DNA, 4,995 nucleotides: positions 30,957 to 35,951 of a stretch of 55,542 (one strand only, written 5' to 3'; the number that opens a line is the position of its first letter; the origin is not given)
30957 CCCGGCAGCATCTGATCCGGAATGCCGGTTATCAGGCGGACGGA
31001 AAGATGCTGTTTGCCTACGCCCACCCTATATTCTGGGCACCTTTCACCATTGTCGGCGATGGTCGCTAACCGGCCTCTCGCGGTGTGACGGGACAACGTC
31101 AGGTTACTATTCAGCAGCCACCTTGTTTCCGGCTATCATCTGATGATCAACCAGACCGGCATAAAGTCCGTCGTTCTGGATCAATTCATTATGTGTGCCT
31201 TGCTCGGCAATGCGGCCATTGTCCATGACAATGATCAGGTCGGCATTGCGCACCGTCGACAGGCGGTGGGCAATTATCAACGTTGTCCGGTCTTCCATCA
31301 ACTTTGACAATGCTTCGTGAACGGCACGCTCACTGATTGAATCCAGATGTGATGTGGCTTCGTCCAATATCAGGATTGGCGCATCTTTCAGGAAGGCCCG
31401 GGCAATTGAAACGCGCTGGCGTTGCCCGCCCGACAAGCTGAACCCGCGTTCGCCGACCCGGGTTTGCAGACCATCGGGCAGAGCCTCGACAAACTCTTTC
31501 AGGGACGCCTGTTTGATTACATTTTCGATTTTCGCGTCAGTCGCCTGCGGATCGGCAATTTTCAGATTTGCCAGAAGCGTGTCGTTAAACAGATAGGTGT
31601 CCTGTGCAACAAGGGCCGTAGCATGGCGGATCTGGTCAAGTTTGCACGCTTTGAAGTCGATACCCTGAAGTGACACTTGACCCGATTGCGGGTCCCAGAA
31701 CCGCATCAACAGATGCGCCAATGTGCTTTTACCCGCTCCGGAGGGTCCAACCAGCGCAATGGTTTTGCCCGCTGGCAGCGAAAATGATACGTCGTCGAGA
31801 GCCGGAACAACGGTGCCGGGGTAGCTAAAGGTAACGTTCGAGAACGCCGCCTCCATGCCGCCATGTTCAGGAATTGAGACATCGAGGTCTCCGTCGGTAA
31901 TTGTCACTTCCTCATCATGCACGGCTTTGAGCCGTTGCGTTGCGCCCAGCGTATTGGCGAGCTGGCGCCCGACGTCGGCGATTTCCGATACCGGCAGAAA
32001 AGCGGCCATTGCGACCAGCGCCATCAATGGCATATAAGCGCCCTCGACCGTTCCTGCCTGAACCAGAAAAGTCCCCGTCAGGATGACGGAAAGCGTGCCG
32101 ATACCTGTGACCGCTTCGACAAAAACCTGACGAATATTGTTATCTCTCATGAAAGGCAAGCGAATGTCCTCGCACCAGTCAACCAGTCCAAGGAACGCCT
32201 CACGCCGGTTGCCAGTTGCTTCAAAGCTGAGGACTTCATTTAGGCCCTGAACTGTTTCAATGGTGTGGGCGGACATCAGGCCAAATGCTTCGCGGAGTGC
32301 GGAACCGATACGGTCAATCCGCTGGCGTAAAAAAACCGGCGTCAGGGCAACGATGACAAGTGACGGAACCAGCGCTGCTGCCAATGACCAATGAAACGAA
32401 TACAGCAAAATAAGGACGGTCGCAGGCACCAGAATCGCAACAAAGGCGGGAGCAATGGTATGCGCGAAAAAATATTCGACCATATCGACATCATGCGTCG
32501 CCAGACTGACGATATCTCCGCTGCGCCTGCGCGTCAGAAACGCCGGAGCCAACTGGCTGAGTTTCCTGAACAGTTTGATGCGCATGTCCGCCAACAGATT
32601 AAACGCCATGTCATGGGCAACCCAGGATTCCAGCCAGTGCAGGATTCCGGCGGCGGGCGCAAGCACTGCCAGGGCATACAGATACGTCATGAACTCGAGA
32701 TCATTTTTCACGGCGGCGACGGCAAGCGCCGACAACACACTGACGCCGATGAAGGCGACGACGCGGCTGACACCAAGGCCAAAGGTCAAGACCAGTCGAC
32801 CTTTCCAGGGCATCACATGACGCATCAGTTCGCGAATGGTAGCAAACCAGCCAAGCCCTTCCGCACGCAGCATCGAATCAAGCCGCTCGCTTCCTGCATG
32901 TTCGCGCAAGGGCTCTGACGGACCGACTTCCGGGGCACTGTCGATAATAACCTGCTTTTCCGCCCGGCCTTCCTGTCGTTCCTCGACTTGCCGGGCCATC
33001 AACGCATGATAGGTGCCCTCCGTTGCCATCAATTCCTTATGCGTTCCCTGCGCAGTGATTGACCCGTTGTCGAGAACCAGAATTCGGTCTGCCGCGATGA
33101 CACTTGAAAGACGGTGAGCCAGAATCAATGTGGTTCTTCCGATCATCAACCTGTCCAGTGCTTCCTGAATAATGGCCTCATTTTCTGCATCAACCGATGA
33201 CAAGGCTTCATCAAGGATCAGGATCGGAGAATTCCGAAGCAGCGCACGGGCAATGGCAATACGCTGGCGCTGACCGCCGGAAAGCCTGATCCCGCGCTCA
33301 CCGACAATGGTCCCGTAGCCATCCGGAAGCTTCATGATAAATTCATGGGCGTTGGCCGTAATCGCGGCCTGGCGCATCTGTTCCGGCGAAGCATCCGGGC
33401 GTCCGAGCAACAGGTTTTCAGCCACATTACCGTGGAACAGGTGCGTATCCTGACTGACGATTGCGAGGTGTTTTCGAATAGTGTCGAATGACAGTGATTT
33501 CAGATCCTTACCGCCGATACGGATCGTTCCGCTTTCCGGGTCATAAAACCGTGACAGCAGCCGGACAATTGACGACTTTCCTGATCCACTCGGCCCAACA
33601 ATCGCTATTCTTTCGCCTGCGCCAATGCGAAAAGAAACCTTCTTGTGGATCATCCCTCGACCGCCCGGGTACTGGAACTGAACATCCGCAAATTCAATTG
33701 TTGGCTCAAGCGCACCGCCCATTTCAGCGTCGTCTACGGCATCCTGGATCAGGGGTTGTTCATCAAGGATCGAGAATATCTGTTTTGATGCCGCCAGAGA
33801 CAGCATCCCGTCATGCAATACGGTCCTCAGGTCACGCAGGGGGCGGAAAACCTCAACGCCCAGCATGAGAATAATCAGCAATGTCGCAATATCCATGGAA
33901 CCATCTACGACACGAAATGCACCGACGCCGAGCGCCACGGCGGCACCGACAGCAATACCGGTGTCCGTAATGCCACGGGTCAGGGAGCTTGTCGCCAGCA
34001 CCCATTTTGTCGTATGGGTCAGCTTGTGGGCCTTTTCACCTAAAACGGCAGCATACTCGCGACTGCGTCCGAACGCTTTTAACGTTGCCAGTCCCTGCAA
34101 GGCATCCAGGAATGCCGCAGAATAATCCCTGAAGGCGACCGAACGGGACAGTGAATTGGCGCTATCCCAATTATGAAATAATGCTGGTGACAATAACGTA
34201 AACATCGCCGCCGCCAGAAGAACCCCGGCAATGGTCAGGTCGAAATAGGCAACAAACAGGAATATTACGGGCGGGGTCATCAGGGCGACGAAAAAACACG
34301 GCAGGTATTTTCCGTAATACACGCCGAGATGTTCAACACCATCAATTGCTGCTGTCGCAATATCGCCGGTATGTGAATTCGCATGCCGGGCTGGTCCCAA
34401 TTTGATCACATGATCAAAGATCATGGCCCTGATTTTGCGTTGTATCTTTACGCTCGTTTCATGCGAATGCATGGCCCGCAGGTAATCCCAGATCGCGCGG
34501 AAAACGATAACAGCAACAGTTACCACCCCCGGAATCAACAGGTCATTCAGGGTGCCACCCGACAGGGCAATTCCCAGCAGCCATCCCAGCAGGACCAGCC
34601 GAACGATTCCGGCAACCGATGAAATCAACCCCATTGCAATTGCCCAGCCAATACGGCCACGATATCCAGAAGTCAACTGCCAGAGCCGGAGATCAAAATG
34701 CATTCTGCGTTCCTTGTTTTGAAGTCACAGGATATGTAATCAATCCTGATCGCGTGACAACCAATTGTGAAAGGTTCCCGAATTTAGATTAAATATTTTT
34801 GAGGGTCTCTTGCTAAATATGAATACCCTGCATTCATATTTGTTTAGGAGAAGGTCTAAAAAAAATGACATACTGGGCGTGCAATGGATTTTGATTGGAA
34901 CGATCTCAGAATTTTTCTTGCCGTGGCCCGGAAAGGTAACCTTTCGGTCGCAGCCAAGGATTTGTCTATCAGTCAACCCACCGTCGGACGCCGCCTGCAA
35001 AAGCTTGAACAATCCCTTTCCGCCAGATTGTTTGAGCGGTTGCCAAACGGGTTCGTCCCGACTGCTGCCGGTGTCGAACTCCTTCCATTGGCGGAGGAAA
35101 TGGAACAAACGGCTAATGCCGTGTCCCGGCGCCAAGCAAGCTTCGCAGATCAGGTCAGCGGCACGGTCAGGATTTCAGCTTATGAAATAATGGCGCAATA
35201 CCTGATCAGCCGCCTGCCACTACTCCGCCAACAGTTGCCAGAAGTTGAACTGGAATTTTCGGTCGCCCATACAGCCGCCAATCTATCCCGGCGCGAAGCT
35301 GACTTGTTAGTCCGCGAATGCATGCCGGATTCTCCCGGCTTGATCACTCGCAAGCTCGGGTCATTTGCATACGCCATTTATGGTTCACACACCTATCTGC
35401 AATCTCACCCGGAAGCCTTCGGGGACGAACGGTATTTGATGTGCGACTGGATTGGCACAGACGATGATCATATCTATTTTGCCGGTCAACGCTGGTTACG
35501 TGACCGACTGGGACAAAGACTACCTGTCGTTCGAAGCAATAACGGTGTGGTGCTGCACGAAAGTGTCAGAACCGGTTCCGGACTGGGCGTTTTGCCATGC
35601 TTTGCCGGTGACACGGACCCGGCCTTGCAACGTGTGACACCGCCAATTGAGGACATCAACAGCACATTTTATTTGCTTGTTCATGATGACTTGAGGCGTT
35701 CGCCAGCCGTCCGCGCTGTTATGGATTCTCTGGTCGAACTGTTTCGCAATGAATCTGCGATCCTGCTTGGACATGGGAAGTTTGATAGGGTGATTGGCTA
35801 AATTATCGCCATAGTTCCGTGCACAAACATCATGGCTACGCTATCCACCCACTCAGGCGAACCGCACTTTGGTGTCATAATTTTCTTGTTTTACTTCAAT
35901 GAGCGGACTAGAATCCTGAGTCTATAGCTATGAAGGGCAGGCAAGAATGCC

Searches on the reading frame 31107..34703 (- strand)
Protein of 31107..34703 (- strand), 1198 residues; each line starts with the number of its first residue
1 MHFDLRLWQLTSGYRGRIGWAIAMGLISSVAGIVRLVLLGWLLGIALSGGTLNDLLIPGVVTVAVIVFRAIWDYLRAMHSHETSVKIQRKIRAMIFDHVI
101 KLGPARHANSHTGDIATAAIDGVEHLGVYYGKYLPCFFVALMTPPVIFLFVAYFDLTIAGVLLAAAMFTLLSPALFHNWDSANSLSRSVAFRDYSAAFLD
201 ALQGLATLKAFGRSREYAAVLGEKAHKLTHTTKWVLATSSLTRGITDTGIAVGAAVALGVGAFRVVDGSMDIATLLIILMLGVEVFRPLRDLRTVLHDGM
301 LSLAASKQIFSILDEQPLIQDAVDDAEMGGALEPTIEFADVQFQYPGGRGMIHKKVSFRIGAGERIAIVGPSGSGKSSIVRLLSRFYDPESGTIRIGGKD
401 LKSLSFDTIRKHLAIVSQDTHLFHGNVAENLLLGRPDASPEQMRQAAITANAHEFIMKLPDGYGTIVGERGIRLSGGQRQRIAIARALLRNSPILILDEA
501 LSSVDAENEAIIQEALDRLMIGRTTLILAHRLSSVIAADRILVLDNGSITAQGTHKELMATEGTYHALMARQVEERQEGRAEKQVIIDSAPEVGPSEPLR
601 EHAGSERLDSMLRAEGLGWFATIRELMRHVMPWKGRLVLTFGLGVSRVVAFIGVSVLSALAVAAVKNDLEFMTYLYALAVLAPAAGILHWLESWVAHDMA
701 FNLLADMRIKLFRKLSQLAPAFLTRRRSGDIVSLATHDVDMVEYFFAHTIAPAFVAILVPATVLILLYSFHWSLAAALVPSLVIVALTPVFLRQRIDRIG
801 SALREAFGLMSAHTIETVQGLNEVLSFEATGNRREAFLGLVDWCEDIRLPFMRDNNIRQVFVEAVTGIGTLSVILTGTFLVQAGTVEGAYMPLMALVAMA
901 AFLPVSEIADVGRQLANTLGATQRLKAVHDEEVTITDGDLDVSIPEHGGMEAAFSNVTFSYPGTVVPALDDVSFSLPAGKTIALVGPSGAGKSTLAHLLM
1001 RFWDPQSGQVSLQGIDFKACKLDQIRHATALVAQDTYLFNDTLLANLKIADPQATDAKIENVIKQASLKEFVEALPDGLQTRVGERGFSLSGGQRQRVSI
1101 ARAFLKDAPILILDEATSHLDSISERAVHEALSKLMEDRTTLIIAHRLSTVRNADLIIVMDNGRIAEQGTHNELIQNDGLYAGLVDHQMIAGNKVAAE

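Call 114: search_protein_families(library=pfam, proteins=[window:31107-34703:-], max_evalue=0.00001)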
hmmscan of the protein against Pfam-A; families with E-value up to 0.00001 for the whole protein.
window:31107-34703:- (1198 aa): 9 families
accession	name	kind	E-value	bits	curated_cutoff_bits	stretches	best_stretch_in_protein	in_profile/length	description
PF00005.33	ABC_tran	-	3.2e-68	229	25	2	354-501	2-136/137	ABC transporter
PF00664.28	ABC_membrane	-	7.2e-41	141.1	28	2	660-886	25-257/274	ABC transporter transmembrane region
PF02463.25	SMC_N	-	5.3e-13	49.3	40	1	1047-1159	111-210/220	RecF/RecN/SMC N terminal domain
PF13191.12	AAA_16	-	3.9e-09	37.7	32.6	0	360-488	21-124/167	AAA ATPase domain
PF13401.12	AAA_22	-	1.2e-08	35.8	27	0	981-1137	7-109/130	AAA domain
PF13555.12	AAA_29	-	2e-07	31.1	27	0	354-380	14-39/61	P-loop containing region of AAA domain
PF03193.22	RsgA_GTPase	-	2.8e-06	27.7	30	0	978-1008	105-135/174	RsgA GTPase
PF20703.3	nSTAND1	-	7.3e-06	26.3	27.1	0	348-381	18-51/379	Novel STAND NTPase 1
PF06414.18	Zeta_toxin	-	8.3e-06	25.8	22.3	0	368-408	21-63/199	Zeta toxin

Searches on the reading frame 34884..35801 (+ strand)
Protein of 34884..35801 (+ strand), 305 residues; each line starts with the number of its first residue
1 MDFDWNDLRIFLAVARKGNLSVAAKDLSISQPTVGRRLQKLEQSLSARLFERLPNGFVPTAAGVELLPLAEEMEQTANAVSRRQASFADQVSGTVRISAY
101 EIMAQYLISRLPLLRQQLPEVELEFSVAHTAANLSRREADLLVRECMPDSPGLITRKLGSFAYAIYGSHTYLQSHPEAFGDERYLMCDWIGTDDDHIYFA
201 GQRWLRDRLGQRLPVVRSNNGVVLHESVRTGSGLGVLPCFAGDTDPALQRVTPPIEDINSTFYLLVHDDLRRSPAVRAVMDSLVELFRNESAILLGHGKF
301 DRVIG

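Call 28: search_protein_families(library=pfam, proteins=[window:34884-35801:+], max_evalue=0.00001)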
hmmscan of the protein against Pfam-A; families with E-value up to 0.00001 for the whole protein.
window:34884-35801:+ (305 aa): 2 families
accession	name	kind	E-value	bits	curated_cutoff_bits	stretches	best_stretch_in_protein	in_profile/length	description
PF03466.25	LysR_substrate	-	6.3e-22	78.4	28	1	89-287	2-208/209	LysR substrate binding domain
PF00126.33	HTH_1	-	5e-20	71.6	26.6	1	5-63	1-59/60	Bacterial regulatory helix-turn-helix protein, lysR family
